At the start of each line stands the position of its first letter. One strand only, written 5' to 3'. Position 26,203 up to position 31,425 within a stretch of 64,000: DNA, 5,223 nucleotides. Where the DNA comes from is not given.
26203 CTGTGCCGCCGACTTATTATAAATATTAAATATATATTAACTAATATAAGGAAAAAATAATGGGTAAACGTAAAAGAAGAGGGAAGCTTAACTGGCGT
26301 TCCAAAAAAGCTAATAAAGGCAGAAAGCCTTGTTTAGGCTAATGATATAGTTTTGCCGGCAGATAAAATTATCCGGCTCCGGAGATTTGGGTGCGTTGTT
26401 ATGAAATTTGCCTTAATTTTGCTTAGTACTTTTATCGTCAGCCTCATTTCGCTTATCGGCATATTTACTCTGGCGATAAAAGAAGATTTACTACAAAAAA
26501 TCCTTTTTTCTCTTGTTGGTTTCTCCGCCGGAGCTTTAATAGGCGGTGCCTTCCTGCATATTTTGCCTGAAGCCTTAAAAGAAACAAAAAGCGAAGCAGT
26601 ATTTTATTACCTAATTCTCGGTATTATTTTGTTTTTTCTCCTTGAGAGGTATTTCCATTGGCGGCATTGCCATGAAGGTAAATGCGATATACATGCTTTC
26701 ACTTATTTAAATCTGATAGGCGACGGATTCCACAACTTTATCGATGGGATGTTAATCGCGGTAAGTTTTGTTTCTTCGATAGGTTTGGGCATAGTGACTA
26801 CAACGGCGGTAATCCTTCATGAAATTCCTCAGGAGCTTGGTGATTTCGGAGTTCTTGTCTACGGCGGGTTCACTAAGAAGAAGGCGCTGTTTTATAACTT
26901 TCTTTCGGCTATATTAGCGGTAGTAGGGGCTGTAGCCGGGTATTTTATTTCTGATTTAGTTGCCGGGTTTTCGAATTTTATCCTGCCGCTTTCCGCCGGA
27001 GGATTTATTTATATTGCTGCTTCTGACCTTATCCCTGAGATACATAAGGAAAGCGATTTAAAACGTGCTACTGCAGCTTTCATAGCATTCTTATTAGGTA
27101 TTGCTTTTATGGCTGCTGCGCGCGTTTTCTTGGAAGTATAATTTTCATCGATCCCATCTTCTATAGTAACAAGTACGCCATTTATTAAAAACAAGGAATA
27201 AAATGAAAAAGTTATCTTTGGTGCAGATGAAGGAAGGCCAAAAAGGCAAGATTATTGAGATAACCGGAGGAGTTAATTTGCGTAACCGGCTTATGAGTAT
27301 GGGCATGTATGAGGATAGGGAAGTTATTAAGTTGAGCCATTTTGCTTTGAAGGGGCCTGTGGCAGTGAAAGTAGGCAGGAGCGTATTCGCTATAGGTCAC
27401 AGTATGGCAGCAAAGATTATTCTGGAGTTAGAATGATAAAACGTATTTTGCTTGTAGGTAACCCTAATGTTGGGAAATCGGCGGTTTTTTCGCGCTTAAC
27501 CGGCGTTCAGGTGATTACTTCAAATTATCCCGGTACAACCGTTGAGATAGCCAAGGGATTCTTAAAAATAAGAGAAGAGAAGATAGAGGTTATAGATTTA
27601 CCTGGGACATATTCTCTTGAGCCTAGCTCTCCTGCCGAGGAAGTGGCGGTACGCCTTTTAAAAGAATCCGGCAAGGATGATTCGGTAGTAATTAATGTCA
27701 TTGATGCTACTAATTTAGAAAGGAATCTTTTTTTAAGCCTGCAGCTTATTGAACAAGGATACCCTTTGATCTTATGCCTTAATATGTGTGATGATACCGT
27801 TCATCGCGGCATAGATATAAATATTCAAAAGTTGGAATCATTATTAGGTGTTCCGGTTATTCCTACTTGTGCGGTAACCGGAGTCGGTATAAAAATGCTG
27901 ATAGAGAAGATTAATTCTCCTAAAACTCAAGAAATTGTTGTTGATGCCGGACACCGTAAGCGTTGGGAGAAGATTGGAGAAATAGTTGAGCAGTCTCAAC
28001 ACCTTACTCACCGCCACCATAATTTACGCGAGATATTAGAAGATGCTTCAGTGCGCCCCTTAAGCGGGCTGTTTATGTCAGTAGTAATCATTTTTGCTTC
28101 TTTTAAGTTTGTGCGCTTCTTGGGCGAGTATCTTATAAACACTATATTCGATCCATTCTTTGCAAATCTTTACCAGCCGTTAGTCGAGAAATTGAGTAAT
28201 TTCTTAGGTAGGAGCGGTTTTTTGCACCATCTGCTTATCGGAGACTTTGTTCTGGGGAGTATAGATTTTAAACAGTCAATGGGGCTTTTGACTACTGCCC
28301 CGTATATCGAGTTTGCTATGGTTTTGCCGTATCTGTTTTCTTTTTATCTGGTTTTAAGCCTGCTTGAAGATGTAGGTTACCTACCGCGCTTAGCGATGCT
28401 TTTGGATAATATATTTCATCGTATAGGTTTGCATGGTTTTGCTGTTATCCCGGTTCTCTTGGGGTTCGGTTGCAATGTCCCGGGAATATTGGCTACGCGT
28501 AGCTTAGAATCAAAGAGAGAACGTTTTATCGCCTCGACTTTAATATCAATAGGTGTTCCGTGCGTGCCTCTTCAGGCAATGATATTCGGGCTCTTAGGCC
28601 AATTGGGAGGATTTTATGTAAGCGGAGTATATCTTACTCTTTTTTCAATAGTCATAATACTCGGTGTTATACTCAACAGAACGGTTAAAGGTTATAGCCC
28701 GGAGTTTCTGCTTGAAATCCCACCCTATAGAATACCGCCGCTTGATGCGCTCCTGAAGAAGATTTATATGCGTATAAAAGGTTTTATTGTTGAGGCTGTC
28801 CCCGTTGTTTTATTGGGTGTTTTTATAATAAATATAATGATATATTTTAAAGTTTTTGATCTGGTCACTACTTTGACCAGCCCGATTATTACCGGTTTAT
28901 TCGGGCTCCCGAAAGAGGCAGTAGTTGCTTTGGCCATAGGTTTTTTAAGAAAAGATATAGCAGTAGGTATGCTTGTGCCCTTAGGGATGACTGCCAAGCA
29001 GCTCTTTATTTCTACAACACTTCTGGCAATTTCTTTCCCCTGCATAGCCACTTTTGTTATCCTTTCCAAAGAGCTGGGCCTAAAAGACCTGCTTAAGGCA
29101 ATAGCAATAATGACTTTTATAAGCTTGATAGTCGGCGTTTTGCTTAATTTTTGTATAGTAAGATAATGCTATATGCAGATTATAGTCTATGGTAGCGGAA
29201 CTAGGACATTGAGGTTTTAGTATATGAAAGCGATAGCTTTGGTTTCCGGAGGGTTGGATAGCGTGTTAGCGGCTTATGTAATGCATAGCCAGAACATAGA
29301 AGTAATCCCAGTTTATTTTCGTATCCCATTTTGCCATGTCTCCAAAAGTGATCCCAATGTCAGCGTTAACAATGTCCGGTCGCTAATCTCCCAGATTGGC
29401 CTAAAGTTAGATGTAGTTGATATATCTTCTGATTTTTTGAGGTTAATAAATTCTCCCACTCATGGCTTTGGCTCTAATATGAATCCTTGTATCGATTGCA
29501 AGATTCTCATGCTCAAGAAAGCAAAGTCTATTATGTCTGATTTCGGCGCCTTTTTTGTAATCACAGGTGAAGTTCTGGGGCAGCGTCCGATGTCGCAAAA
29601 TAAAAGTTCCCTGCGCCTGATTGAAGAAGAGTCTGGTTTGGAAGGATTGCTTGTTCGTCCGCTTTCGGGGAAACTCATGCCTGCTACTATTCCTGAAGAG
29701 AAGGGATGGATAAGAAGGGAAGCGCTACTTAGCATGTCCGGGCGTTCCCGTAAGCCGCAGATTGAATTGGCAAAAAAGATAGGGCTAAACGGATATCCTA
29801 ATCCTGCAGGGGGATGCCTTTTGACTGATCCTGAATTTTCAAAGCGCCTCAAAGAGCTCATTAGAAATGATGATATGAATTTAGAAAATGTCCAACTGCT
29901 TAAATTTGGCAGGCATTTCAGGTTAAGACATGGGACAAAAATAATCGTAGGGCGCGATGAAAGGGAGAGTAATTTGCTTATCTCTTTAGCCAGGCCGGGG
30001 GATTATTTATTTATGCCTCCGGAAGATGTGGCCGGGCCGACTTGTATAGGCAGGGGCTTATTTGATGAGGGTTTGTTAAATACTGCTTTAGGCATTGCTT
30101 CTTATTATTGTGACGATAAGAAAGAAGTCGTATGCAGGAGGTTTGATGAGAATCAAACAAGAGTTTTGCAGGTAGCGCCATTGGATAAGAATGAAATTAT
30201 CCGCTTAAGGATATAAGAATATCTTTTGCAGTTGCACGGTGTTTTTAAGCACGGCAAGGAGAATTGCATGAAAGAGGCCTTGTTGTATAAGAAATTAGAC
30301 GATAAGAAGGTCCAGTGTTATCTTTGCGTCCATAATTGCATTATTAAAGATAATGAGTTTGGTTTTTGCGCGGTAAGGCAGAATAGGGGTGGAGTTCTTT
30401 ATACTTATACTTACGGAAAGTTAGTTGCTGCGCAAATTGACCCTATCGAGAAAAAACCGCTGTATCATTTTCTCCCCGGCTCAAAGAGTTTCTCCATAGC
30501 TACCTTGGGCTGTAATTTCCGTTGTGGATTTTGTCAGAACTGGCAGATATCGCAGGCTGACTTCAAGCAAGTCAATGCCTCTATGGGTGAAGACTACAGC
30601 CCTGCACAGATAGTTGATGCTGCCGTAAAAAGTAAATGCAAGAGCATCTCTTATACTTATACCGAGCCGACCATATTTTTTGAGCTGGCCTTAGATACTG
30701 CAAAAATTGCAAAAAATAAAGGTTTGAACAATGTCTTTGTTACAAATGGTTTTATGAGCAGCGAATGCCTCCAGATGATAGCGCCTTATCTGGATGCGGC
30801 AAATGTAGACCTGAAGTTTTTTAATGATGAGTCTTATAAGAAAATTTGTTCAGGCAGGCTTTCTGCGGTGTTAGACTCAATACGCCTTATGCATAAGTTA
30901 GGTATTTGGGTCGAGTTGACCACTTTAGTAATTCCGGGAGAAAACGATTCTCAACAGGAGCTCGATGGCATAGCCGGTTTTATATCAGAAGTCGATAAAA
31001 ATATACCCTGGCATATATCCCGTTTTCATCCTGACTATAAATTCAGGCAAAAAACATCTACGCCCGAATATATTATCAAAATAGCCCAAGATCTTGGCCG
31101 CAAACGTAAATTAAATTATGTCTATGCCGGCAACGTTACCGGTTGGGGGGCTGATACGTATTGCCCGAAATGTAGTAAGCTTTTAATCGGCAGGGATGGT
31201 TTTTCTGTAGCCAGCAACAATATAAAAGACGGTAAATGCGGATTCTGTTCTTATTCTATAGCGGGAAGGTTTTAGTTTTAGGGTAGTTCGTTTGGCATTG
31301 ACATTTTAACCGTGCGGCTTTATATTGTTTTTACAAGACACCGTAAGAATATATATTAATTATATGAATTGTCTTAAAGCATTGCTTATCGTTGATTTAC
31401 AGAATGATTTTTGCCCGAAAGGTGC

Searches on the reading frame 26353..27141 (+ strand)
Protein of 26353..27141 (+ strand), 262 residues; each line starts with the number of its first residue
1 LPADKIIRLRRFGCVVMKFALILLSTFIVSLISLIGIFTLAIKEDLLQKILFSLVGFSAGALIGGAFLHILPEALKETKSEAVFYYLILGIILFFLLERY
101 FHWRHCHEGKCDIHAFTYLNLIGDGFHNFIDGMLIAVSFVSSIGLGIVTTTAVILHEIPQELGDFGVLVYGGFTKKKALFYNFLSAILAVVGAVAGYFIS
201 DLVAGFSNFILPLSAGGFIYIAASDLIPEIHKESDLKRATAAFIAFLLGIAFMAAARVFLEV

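Call 10: search_protein_families(library=ncbifam, proteins=[window:26353-27141:+], max_evalue=0.00001)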
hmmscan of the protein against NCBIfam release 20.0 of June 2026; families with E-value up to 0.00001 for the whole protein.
window:26353-27141:+ (262 aa): 1 family
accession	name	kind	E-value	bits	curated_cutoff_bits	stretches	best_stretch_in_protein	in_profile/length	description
NF003243.0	PRK04201.1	equivalog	1.8e-16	60.2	252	1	20-260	8-265/266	zinc transporter ZupT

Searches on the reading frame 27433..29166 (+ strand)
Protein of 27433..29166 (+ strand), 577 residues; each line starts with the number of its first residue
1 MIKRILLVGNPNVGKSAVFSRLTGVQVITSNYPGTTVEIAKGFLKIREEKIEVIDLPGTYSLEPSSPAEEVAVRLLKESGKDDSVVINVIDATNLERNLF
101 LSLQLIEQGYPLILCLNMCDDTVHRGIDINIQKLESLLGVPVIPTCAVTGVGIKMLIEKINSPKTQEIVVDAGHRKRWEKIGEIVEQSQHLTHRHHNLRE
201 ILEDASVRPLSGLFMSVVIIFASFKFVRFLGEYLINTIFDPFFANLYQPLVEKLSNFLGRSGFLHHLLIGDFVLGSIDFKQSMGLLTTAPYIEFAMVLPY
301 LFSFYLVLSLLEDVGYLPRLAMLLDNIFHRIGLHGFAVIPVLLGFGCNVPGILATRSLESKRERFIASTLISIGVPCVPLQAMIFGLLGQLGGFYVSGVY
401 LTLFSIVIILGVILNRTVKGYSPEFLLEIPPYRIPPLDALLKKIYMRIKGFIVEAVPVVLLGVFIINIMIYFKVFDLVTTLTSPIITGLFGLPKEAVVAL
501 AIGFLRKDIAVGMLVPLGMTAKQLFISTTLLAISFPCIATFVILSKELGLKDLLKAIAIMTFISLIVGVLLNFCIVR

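Call 10: search_protein_families(library=ncbifam, proteins=[window:27433-29166:+], max_evalue=0.00001)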
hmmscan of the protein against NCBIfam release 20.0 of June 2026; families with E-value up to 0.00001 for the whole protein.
window:27433-29166:+ (577 aa): 16 families
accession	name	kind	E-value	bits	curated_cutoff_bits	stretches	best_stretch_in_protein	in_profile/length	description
TIGR00437.1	feoB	equivalog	1.2e-109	367.7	315.65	2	9-171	1-161/594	ferrous iron transport protein B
NF007105.0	PRK09554.1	equivalog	3.4e-65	220.6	683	2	5-169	6-172/772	Fe(2+) transporter permease subunit FeoB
TIGR00231.1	small_GTP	domain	2.2e-14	53.5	42.5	1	3-161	4-163/164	GTP-binding protein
TIGR03594.1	GTPase_EngA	equivalog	4.4e-14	52.3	306.7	1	5-163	3-159/432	ribosome biogenesis GTPase Der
NF000908.1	PRK00089.1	equivalog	8.1e-13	48.3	237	1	5-162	6-165/291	GTPase Era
NF003661.0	PRK05291.1-3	equivalog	9.4e-10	38.4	380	1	5-169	219-375/448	tRNA uridine-5-carboxymethylaminomethyl(34) synthesis GTPase MnmE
TIGR00436.1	era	equivalog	3.5e-09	36.4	116.25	1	5-160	3-159/270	GTPase Era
TIGR00450.1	mnmE_trmE_thdF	equivalog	7.1e-09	35.3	252.6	1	5-166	212-369/446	tRNA uridine-5-carboxymethylaminomethyl(34) synthesis GTPase MnmE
TIGR02729.1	Obg_CgtA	equivalog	2.1e-08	33.5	280.25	1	5-160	160-324/329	Obg family GTPase CgtA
NF003255.0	PRK04213.1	equivalog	1.3e-07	31.1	164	1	4-59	11-62/204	GTP-binding protein EngB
NF008955.0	PRK12297.1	equivalog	2.2e-07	30.2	406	1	5-162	162-326/429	GTPase ObgE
NF007171.0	PRK09602.1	subfamily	3.9e-07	29.3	387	1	4-49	4-49/397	YchF-related putative GTPase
NF002828.0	PRK03003.1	equivalog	7.3e-07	28.1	631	1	3-160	214-379/477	ribosome biogenesis GTPase Der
TIGR03597.1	GTPase_YqeH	equivalog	8.1e-07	28.5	297.4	0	4-60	157-216/361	ribosome biogenesis GTPase YqeH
NF008956.1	PRK12299.1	equivalog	1.2e-06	27.7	300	1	5-160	161-321/327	GTPase ObgE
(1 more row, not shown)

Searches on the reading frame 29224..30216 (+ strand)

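Call 10: search_protein_families(library=ncbifam, proteins=[window:29224-30216:+], max_evalue=0.00001)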
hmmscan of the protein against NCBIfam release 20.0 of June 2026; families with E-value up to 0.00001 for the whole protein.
window:29224-30216:+ (330 aa): 4 families
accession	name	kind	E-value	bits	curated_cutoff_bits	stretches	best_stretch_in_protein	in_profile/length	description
NF006222.0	PRK08349.1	subfamily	2.7e-15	56.8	251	1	1-148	1-142/198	hypothetical protein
TIGR00342.1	TIGR00342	equivalog_domain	2.2e-12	46.7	264.5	1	2-148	174-313/373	tRNA uracil 4-sulfurtransferase ThiI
TIGR00420.1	trmU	equivalog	1.4e-07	30.8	236.95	1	2-115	2-124/351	tRNA 2-thiouridine(34) synthase MnmA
NF001138.1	PRK00143.1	equivalog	5.2e-07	28.9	284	1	4-116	3-121/345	tRNA 2-thiouridine(34) synthase MnmA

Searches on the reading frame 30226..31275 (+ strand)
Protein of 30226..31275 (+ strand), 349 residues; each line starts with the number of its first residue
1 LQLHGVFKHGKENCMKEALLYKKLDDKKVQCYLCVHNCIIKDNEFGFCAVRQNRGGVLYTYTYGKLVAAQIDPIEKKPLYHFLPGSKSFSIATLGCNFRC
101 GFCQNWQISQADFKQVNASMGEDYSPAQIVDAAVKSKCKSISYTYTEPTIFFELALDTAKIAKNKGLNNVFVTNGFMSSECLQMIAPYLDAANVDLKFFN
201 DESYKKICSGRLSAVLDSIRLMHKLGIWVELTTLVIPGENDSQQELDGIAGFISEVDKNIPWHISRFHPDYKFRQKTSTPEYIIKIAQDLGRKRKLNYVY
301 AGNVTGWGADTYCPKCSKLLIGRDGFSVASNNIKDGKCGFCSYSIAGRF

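Call 10: search_protein_families(library=ncbifam, proteins=[window:30226-31275:+], max_evalue=0.00001)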
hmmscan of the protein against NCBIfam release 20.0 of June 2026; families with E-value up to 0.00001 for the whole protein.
window:30226-31275:+ (349 aa): 17 families
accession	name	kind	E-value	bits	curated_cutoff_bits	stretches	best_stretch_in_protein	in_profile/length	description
TIGR04337.1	AmmeMemoSam_rS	hypoth_equivalog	5.8e-102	341.1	220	1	21-349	4-333/349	AmmeMemoRadiSam system radical SAM enzyme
TIGR04041.1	activase_YjjW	hypoth_equivalog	1e-15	57.9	250.2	1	122-270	91-241/276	YjjW family glycine radical enzyme activase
TIGR02493.1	PFLA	equivalog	1.4e-14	54.1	231.75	1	89-258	18-188/235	pyruvate formate-lyase-activating protein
TIGR02494.1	PFLE_PFLC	subfamily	7e-12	45.2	174.35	1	147-260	133-246/293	glycyl-radical enzyme activating protein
TIGR02495.1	NrdG2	equivalog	9.9e-12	44.6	131.15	1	84-257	14-184/193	anaerobic ribonucleoside-triphosphate reductase activating protein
TIGR02666.1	moaA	equivalog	3.9e-11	42.5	284.05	1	95-252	19-179/336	GTP 3',8-cyclase MoaA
NF048010.1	SfplDhtActHpsHDes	equivalog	5.5e-11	41.8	430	1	147-269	141-265/298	(2S)-3-sulfopropanediol dehydratase activating enzyme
NF033719.1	ind_deCO2_activ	equivalog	3.1e-10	39.9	425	1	100-257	87-249/302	indoleacetate decarboxylase activase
TIGR04395.1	cutC_activ_rSAM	equivalog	5e-10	39.1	360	1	147-256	139-248/309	choline TMA-lyase-activating enzyme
TIGR02668.1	moaA_archaeal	equivalog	4.1e-09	35.8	325.25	1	93-271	17-190/303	GTP 3',8-cyclase MoaA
TIGR04003.1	rSAM_BssD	equivalog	2.6e-08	33.4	496.45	1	142-259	132-250/314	[benzylsuccinate synthase]-activating enzyme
NF038283.1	viperin_w_prok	equivalog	2.9e-08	33.2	180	1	95-207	11-125/281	viperin family antiviral radical SAM protein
TIGR04038.1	tatD_link_rSAM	subfamily_domain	3.7e-08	33.4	129.7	1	93-238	15-169/192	TatD family nuclease-associated radical SAM protein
NF008356.0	PRK11145.1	equivalog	8.3e-08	31.8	375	1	89-258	23-193/246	pyruvate formate lyase 1-activating protein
NF001199.0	PRK00164.2-1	equivalog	1.5e-07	30.8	231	1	93-252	19-174/308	GTP 3',8-cyclase MoaA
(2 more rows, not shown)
